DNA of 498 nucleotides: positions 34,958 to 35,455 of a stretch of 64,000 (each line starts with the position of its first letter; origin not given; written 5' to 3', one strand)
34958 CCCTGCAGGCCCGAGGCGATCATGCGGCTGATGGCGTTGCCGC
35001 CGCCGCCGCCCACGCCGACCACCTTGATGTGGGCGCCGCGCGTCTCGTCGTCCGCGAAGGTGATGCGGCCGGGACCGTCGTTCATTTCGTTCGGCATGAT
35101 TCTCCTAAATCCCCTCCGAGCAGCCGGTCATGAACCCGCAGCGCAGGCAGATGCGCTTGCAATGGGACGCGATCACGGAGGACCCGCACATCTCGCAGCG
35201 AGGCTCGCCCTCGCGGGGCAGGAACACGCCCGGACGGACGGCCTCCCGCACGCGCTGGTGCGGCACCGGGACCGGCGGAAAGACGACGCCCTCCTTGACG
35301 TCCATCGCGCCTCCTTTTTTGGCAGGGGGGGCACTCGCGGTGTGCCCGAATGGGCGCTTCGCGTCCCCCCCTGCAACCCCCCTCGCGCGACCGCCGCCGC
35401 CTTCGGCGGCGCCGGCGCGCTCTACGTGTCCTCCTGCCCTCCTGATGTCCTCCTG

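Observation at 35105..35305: Unannotated-type small Cys-rich ORF between ftsA and ftsZ, with its stop codon inside the ftsZ Shine-Dalgarno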

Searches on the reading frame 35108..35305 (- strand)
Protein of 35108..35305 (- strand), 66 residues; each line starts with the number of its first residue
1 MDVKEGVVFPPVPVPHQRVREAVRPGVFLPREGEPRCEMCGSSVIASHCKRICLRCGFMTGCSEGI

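Call 4: search_protein_families(library=pfam, proteins=[window:35108-35305:-], max_evalue=10)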
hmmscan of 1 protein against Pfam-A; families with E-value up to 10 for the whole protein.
window:35108-35305:- (66 aa): 0 families

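Call 5: search_protein_families(library=ncbifam, proteins=[window:35108-35305:-], max_evalue=10)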
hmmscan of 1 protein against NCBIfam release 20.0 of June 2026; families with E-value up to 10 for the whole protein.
window:35108-35305:- (66 aa): 3 families
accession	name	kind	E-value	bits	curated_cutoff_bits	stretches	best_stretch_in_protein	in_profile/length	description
NF041914.1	HVO_2523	equivalog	0.0038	17.1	60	1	35-64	1-30/33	HVO_2523 family zinc finger protein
NF001669.0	PRK00432.1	equivalog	0.073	13.1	54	1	36-59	28-52/58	30S ribosomal protein S27ae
NF005122.0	PRK06556.1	equivalog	0.088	10.5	859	1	34-63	931-960/960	vitamin B12-dependent ribonucleotide reductase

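Call 6: find_homologous_proteins(query=window:35108-35305:-, max_evalue=0.01)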
Query window:35108-35305:- (66 aa): 346 proteins with E <= 0.01 among 346 candidates; the best 120 are listed.
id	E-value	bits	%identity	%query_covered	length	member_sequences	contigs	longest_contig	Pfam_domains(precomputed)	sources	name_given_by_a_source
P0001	1.3e-35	138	92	100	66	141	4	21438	-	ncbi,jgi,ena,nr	ncbi:MAG TPA: hypothetical protein VEQ84_15195 [Vicinamibacteria bacterium]|jgi:hypothetical protein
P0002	1.1e-31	126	86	100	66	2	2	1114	-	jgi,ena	jgi:hypothetical protein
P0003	6.9e-31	123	76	100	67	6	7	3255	-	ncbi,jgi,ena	jgi:hypothetical protein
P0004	9.3e-29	116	85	100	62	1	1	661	-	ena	-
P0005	1.2e-28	116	86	95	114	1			-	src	-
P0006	4.5e-28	114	82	98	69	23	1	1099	-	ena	-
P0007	1.3e-27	113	77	94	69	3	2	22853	-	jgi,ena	jgi:hypothetical protein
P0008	1.3e-27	113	81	100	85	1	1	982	-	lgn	-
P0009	3.7e-27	111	74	100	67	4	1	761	-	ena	-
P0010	5.8e-27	111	79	100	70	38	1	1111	-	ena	-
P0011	3.0e-26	108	76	94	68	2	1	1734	-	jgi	jgi:hypothetical protein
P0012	3.4e-26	108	77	98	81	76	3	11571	-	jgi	jgi:hypothetical protein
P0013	4.2e-26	108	79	98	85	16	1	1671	-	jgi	jgi:hypothetical protein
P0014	5.6e-24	101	76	100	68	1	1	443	-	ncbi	-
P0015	4.4e-22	95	69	95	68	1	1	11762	-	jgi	jgi:hypothetical protein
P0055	1.2e-19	87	63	100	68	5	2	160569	-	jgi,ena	jgi:hypothetical protein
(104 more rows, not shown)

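Call 9: find_encoding_contigs(protein=P0055, flank=5000, max_places=3)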
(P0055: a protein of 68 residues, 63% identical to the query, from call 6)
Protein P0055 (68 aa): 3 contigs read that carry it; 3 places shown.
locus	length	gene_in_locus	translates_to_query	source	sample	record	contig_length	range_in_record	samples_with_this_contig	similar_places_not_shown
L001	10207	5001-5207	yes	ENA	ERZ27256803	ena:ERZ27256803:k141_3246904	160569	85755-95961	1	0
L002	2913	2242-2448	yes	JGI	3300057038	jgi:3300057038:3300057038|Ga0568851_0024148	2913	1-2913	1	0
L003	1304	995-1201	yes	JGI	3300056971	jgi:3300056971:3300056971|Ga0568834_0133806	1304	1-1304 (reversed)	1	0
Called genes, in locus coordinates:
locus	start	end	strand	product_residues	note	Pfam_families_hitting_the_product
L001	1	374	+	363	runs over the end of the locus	PF01098:FTSW_RODA_SPOVE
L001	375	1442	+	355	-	PF03033:Glyco_transf_28, PF04101:Glyco_tran_28_C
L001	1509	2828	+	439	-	PF01225:Mur_ligase, PF08245:Mur_ligase_M, PF02875:Mur_ligase_C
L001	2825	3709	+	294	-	PF08478:POTRA_1, PF03799:FtsQ_DivIB_C (weak)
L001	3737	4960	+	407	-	PF14450:FtsA (weak), PF02491:SHS2_FTSA, PF06277:EutA, PF06723:MreB_Mbl, PF11104:PilM_2 (weak), PF14450:FtsA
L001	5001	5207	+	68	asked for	-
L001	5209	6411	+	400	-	PF00091:Tubulin, PF12327:FtsZ_C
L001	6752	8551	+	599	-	PF19864:Radical_SAM_N2, PF04055:Radical_SAM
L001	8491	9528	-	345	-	PF00704:Glyco_hydro_18 (weak)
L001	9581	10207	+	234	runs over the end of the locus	PF02578:Cu-oxidase_4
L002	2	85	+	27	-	?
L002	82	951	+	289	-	PF08478:POTRA_1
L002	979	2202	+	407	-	PF14450:FtsA (weak), PF02491:SHS2_FTSA, PF06277:EutA, PF06723:MreB_Mbl, PF11104:PilM_2 (weak), PF14450:FtsA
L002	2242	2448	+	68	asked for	-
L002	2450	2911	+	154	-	?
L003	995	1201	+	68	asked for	-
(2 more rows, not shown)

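Call 12: find_related_loci(query=A1, collection=genome_contigs, flank=3000)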
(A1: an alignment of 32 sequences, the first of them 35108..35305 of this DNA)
Query A1 (66 aa) in genome_contigs; peptide patterns used: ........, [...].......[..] (x = any residue, [..] = any of these).
86 stretches matched a pattern; 50 encode a relative of the query (tblastn E <= 1e-3); 50 distinct loci.
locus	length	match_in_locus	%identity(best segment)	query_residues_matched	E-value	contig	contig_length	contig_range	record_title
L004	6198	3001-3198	92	1-66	4e-39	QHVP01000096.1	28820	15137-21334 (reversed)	MAG: Acidobacteria bacterium isolate AA29 14_0903_13_30cm_scaffold_761759_curated, whole genome shotgun sequence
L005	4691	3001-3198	94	1-66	2e-38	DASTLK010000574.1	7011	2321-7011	MAG TPA_asm: Vicinamibacteria bacterium isolate SMAG_U2771 k141_1628129, whole genome shotgun sequence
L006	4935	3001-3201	75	1-66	1e-29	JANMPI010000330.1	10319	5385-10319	MAG: Acidobacteriota bacterium isolate OTE_51_metabat_485 OTE_51_k141_3532025, whole genome shotgun sequence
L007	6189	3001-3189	75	4-66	3e-24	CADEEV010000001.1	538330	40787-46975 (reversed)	MAG: uncultured Acidobacteria bacterium isolate Acidobacteria sp. RBC046 genome assembly, contig: MAG046_1, whole genome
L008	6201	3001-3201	69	1-66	5e-24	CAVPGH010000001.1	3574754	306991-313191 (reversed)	MAG: uncultured Acidobacteriota bacterium isolate MFD10007.bin.2.4 genome assembly, contig: contig_16237, whole genome s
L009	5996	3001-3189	67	4-66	6e-24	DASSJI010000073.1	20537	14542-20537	MAG TPA_asm: Vicinamibacteria bacterium isolate SMAG_U1111 k141_1425279, whole genome shotgun sequence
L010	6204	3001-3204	68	1-66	1e-23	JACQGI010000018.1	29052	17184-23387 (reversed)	MAG: Acidobacteria bacterium isolate NC_groundwater_1069_Ag_S2p5_71_226 S_2p5_S6_coassembly_k141_2392948, whole genome s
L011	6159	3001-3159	66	5-66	8e-23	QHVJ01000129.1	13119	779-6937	MAG: Acidobacteria bacterium isolate AA35 14_1009_16_40cm_scaffold_11379_curated, whole genome shotgun sequence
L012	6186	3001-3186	67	4-66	2e-22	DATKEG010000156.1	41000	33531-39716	MAG TPA_asm: Vicinamibacteria bacterium isolate SMAG_U14493 k141_2502400, whole genome shotgun sequence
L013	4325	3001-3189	69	4-66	1e-22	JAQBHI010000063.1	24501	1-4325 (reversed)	MAG: Acidobacteriota bacterium isolate MAG_453_bin-14 453_bin-14_ctg-063, whole genome shotgun sequence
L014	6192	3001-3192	64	4-66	4e-22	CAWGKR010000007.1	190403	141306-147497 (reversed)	MAG: uncultured Acidobacteriota bacterium isolate MFD02134.bin.2.48 genome assembly, contig: contig_25274, whole genome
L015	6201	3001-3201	64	1-66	7e-22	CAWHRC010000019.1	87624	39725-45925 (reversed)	MAG: uncultured Acidobacteriota bacterium isolate MFD05942.bin.2.206 genome assembly, contig: contig_55132, whole genome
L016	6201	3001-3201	60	1-66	6e-22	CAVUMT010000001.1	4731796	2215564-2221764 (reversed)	MAG: uncultured Acidobacteriota bacterium isolate MFD06229.bin.3.208 genome assembly, contig: contig_1512, whole genome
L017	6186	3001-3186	68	5-66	7e-22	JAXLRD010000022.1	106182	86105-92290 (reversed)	MAG: Vicinamibacteria bacterium isolate STL-ACI20 C2.206.fa-22, whole genome shotgun sequence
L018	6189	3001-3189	62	5-66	2e-21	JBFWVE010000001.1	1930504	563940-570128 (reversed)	MAG: Vicinamibacteria bacterium isolate CA_2019_TPBF_87 NODE_7_length_1930504_cov_19.739044_TPBF, whole genome shotgun s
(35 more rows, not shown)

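Call 14: predict_structure(alignment_id=A1)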
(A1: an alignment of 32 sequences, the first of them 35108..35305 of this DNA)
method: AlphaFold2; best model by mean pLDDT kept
length: 66 residues; sequences in the alignment: 32
mean_pLDDT: 69.7   pTM: 0.42
mean pLDDT of the five models: 69.7, 66.1, 64.4, 62.1, 60.0
residues with pLDDT >= 90: 14; 70-90: 17; 50-70: 23; < 50: 12
segments of 3 or more residues with pLDDT < 50: 17-26
pLDDT, mean of each block of 10 residues (from residue 1): 55 54 49 79 87 91 75
secondary structure, 60 per line:
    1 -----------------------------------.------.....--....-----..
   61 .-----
elements in order: E43-47 E50-53 E59-61

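Call 16: search_protein_representatives(alignment_id=A1)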
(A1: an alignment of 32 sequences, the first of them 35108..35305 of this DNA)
Query: 32 sequences, 68 profile positions. Proteins with E-value up to 0.001 (for the whole library): 132; up to 1e-10: 22; up to 1e-30: 0. The best 132 are listed.
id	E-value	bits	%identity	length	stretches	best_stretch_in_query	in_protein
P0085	1.9e-30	121.0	-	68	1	1-68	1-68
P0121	1.0e-24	102.6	-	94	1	1-68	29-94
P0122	1.7e-23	98.7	-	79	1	5-68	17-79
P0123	2.3e-23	98.3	-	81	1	3-68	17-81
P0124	2.2e-22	95.2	-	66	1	3-68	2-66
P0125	1.4e-19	86.2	-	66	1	3-68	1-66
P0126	2.6e-19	85.4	-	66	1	1-64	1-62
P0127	1.8e-18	82.7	-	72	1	1-66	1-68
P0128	4.0e-18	81.6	-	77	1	3-68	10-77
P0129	1.4e-17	79.8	-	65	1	26-68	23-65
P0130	9.3e-17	77.2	-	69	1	1-67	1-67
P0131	5.3e-16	74.8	-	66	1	3-63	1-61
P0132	1.1e-15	73.8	-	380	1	9-68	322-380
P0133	3.7e-15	72.1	-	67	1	1-65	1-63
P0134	4.3e-15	71.8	-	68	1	1-68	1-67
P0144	5.1e-10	55.6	-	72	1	15-66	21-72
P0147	1.7e-07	47.5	-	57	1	25-66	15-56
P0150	4.5e-07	46.1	-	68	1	1-63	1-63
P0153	1.7e-06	44.3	-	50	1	34-66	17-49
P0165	1.0e-05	41.8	-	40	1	34-66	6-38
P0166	1.1e-05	41.7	-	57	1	24-66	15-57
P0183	8.4e-05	38.9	-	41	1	37-66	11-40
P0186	1.0e-04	38.6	-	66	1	35-66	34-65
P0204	2.0e-04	37.7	-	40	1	34-66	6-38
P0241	6.3e-04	36.1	-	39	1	35-66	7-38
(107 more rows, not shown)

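Call 19: search_protein_families(library=ncbifam, proteins=[P0153, P0165, P0183, P0241, P0204, P0147, P0186, P0144, P0166, P0125], max_evalue=1)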
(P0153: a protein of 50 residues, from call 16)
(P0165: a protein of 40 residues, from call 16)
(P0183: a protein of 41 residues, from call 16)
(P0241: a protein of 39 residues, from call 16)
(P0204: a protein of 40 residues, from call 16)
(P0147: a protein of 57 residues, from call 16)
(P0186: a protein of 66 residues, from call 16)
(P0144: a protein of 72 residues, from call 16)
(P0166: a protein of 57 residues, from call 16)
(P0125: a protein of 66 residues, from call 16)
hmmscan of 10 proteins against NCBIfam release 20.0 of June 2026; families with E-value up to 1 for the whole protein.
P0153 (50 aa): 3 families
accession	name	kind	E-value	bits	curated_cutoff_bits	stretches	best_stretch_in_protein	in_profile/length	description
NF041914.1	HVO_2523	equivalog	9.4e-05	22.3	60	1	20-50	1-31/33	HVO_2523 family zinc finger protein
NF001646.0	PRK00420.1-3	equivalog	0.017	15.4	117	1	21-44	22-45/117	hypothetical protein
NF001645.0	PRK00420.1-2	equivalog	0.066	13.3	162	1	21-45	26-50/106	hypothetical protein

P0165 (40 aa): 14 families
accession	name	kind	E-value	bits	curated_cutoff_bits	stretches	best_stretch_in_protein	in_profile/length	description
NF041914.1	HVO_2523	equivalog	2e-08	34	60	1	10-38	2-30/33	HVO_2523 family zinc finger protein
NF001669.0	PRK00432.1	equivalog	0.0023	17.9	54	1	6-34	24-53/58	30S ribosomal protein S27ae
NF003214.0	PRK04179.1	equivalog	0.0028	17.5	71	1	7-33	16-41/62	50S ribosomal protein L37e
NF047723.1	TransFacS4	equivalog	0.0029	18.1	120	1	11-35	4-28/90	transcription factor S4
NF011481.0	PRK14890.1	equivalog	0.021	14.8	61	1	6-32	25-58/61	putative Zn-ribbon RNA-binding protein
TIGR01384.1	TFS_arch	equivalog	0.034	14.8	64.75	1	11-36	3-28/101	transcription factor S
NF001645.0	PRK00420.1-2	equivalog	0.064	13.3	162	1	8-34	24-50/106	hypothetical protein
NF041795.1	Brz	equivalog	0.085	13.2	100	1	4-16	1-13/60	transcriptional regulator Brz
NF034126.3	PRK09521.1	equivalog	0.11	12.3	90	1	10-34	146-170/180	exosome complex RNA-binding protein Csl4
NF005122.0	PRK06556.1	equivalog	0.46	8.1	859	1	5-37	928-960/960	vitamin B12-dependent ribonucleotide reductase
NF006417.0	PRK08665.1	equivalog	0.5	8.5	961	1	6-34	729-757/759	vitamin B12-dependent ribonucleotide reductase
NF001607.0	PRK00398.1-4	equivalog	0.55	10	89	1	6-19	26-39/53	DNA-directed RNA polymerase subunit P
NF004071.0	PRK05580.2-3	equivalog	0.62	7.9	1105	1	9-38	450-481/735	primosomal protein N'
NF009030.0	PRK12366.1-1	equivalog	0.76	8.1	1147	1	5-32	675-702/796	replication factor A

P0183 (41 aa): 1 family
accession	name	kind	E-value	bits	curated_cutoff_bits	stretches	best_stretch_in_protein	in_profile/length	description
NF041914.1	HVO_2523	equivalog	2.3e-05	24.2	60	1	12-41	2-31/33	HVO_2523 family zinc finger protein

P0241 (39 aa): 5 families
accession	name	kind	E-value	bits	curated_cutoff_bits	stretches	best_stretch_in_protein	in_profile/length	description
NF041914.1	HVO_2523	equivalog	6e-05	22.9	60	1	10-39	2-31/33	HVO_2523 family zinc finger protein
TIGR00319.1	desulf_FeS4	domain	0.021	14.5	36.05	1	9-22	8-21/34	desulfoferrodoxin FeS4 iron-binding domain-containing protein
TIGR02605.1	CxxC_CxxC_SSSS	subfamily_domain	0.074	13.1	31.3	1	6-21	3-18/52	FmdB family zinc ribbon protein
NF045720.1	rubredox_RCKP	subfamily_domain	0.26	10.9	45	0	9-31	4-26/34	RCKP-type rubredoxin-like domain-containing protein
NF034126.3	PRK09521.1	equivalog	0.29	10.9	90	1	6-33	142-169/180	exosome complex RNA-binding protein Csl4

P0204 (40 aa): 4 families
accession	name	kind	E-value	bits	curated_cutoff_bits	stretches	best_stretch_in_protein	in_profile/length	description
NF041914.1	HVO_2523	equivalog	0.00016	21.6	60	1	10-39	2-31/33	HVO_2523 family zinc finger protein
NF001608.0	PRK00398.1-6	equivalog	0.16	11.8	84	0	24-31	3-10/46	DNA-directed RNA polymerase subunit P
NF034126.3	PRK09521.1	equivalog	0.52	10.1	90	1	9-31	145-167/180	exosome complex RNA-binding protein Csl4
NF005122.0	PRK06556.1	equivalog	0.99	7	859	0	5-37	928-960/960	vitamin B12-dependent ribonucleotide reductase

P0147 (57 aa): 1 family
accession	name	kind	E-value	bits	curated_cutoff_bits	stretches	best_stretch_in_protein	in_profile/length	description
NF041914.1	HVO_2523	equivalog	0.00077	19.4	60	1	28-57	2-31/33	HVO_2523 family zinc finger protein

P0186 (66 aa): 3 families
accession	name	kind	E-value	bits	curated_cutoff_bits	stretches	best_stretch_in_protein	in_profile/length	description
NF041914.1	HVO_2523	equivalog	6e-05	22.9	60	1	37-66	2-31/33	HVO_2523 family zinc finger protein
NF001646.0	PRK00420.1-3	equivalog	0.19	12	117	1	37-60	22-45/117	hypothetical protein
NF001645.0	PRK00420.1-2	equivalog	0.49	10.5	162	1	37-61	26-50/106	hypothetical protein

P0144 (72 aa): 4 families
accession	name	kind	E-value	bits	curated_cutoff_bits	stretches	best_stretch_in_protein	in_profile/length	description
NF005122.0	PRK06556.1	equivalog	0.013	13.2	859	1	20-71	909-960/960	vitamin B12-dependent ribonucleotide reductase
TIGR00269.1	TIGR00269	hypoth_equivalog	0.13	12.5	62.75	1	34-62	72-99/104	TIGR00269 family protein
NF041914.1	HVO_2523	equivalog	0.21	11.6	60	1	44-66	2-24/33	HVO_2523 family zinc finger protein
NF006417.0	PRK08665.1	equivalog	0.43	8.7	961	1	20-67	709-756/759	vitamin B12-dependent ribonucleotide reductase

P0166 (57 aa): 12 families
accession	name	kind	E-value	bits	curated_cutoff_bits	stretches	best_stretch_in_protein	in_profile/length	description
NF041914.1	HVO_2523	equivalog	0.00045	20.1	60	1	28-56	1-29/33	HVO_2523 family zinc finger protein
NF001669.0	PRK00432.1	equivalog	0.00061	19.7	54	1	20-51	19-51/58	30S ribosomal protein S27ae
TIGR04402.2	mob_CxxC_CxxC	subfamily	0.0045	17.3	70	1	15-51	144-179/180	mobilome CxxCx(11)CxxC protein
NF047723.1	TransFacS4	equivalog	0.021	15.3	120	1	28-52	2-26/90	transcription factor S4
NF005122.0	PRK06556.1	equivalog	0.066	10.9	859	1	21-56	925-960/960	vitamin B12-dependent ribonucleotide reductase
NF006417.0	PRK08665.1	equivalog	0.074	11.3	961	1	18-51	722-755/759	vitamin B12-dependent ribonucleotide reductase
NF001645.0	PRK00420.1-2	equivalog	0.16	12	162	1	24-51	21-48/106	hypothetical protein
TIGR01031.1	rpmF_bact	equivalog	0.17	12.1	22.6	1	16-54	15-51/56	50S ribosomal protein L32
NF041911.1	HVO_0649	equivalog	0.39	10.6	70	0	20-38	15-33/65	HVO_0649 family zinc finger protein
NF003034.1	PRK03918.1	equivalog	0.41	8.5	700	1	16-47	424-455/878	DNA double-strand break repair ATPase Rad50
TIGR02578.2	cas_TM1811_Csm1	equivalog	0.78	8.3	170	1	18-53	372-409/753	type III-A CRISPR-associated protein Cas10/Csm1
TIGR04165.1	methano_modCys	hypoth_equivalog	0.95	9.8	60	1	22-35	2-15/50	TIGR04165 family Cys-rich peptide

P0125 (66 aa): 1 family
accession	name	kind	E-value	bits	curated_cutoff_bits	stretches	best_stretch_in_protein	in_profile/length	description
NF005122.0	PRK06556.1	equivalog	0.02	12.6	859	1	20-63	917-960/960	vitamin B12-dependent ribonucleotide reductase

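Call 20: search_protein_families(library=pfam, proteins=[P0153, P0165, P0183, P0241, P0204, P0147, P0186, P0144, P0166, P0125], max_evalue=1)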
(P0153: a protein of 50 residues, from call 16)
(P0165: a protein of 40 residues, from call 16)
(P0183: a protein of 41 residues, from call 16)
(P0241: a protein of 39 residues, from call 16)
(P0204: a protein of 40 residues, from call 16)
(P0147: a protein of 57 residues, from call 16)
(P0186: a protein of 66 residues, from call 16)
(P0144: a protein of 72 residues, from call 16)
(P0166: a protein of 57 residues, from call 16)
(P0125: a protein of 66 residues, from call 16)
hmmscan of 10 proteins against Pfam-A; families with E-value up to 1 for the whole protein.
P0153 (50 aa): 2 families
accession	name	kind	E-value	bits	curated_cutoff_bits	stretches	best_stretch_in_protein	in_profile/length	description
PF16622.11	zf-C2H2_11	-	0.13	12.4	27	0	18-26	3-11/29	zinc-finger C2H2-type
PF08274.17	Zn_Ribbon_YjdM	-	0.67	10.5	30.8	0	19-44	2-28/30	PhnA Zinc-Ribbon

P0165 (40 aa): 10 families
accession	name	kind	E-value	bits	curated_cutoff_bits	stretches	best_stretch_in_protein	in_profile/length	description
PF22747.2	Zn_ribbon_DUF2089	-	0.0058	17.1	27.6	1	3-18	7-22/32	DUF2089 zinc ribbon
PF25414.1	zf-C2H2_Z280C_D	-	0.0074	16.5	22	1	21-38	1-18/39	Z280C/D-like C2H2 zinc finger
PF23903.1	Phage_zn_bind_2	-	0.011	16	27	1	4-19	27-42/44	Phage zinc binding domain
PF07282.18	Cas12f1-like_TNB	-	0.035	14.7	26.3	1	10-35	30-51/60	Cas12f1-like, TNB domain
PF13824.12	zf-Mss51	-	0.096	13.3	27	0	10-38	1-28/55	Zinc-finger of mitochondrial splicing suppressor 51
PF01907.25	Ribosomal_L37e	-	0.11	13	27.6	1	7-33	14-39/53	Ribosomal protein L37e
PF08271.17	Zn_Ribbon_TF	-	0.13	12.3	29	1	10-33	2-28/43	TFIIB zinc-binding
PF23165.1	zf-C2H2_FBX41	-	0.2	11.6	24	1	10-16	4-10/30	F-box only protein 41 C2H2 zinc finger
PF21150.2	YebU_pre-PUA_dom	-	0.22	11.8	27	1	6-24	47-65/77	Ribosomal RNA small subunit methyltransferase F, pre-PUA domain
PF13248.11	Zn_ribbon_3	-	0.74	9.8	27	0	7-20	1-13/26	zinc-ribbon domain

P0183 (41 aa): 1 family
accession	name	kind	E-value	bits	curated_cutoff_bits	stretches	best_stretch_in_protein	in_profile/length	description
PF06967.16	Mo-nitro_C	-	0.042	14.3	27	1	11-38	10-37/83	Mo-dependent nitrogenase C-terminus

P0241 (39 aa): 4 families
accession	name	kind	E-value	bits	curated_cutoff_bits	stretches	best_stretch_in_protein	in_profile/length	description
PF06397.17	Desulfoferrod_N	-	0.0066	16.5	23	1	9-30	7-28/36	Desulfoferrodoxin, N-terminal domain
PF21349.2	RUBY_RBDX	-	0.033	14.1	26.5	0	26-33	2-9/30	Rubrerythrin, rubredoxin-like domain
PF13465.12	zf-H2C2_2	-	0.034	14.9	40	1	2-17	8-23/26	Zinc-finger double domain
PF09723.15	Zn_ribbon_8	-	0.047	14.1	34.4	1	6-31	3-33/41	Zinc ribbon domain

P0204 (40 aa): 3 families
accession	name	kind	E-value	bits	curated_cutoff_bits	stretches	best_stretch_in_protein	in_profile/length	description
PF09723.15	Zn_ribbon_8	-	0.014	15.8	34.4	1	2-20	22-39/41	Zinc ribbon domain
PF21349.2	RUBY_RBDX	-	0.02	14.8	26.5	0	26-33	2-9/30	Rubrerythrin, rubredoxin-like domain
PF07282.18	Cas12f1-like_TNB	-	0.41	11.3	26.3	1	8-34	28-50/60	Cas12f1-like, TNB domain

P0147 (57 aa): 1 family
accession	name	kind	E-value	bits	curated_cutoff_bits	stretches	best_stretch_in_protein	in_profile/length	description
PF01907.25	Ribosomal_L37e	-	0.23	12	27.6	0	6-33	11-37/53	Ribosomal protein L37e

P0186 (66 aa): 0 families

P0144 (72 aa): 3 families
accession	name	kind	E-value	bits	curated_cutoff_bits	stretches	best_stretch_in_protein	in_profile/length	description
PF14149.11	YhfH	-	0.0024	18.1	27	1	33-56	4-27/37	YhfH-like protein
PF10571.15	UPF0547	-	0.045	14.3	29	0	59-66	15-22/26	Uncharacterised protein family UPF0547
PF25205.1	DUF7835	-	0.12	12.6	27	1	15-61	8-55/66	Domain of unknown function (DUF7835)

P0166 (57 aa): 4 families
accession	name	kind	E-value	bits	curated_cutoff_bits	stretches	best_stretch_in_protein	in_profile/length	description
PF04423.19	Rad50_zn_hook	-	0.029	14.6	24.3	1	20-41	12-33/52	Rad50 zinc hook motif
PF12773.13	DZR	-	0.14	12.8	27.3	1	22-50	7-31/45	Double zinc ribbon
PF19790.4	DUF6274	-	0.21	12.5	25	1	26-37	27-38/77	Family of unknown function (DUF6274)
PF16919.11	PknG_rubred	-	0.88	10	28.5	0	17-35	26-44/74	Protein kinase G rubredoxin domain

P0125 (66 aa): 3 families
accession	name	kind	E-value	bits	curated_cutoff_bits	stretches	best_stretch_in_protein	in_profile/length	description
PF01155.25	HypA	-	0.014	15.8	28.9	1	21-57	57-93/112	Hydrogenase/urease nickel incorporation, metallochaperone, hypA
PF11781.13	Zn_ribbon_RRN7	-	0.16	12.1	27.1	0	49-61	20-32/32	Zinc-finger of RNA-polymerase I-specific TFIIB, Rrn7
PF01363.27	FYVE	-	0.29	11.7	27.8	1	31-59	5-33/67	FYVE zinc finger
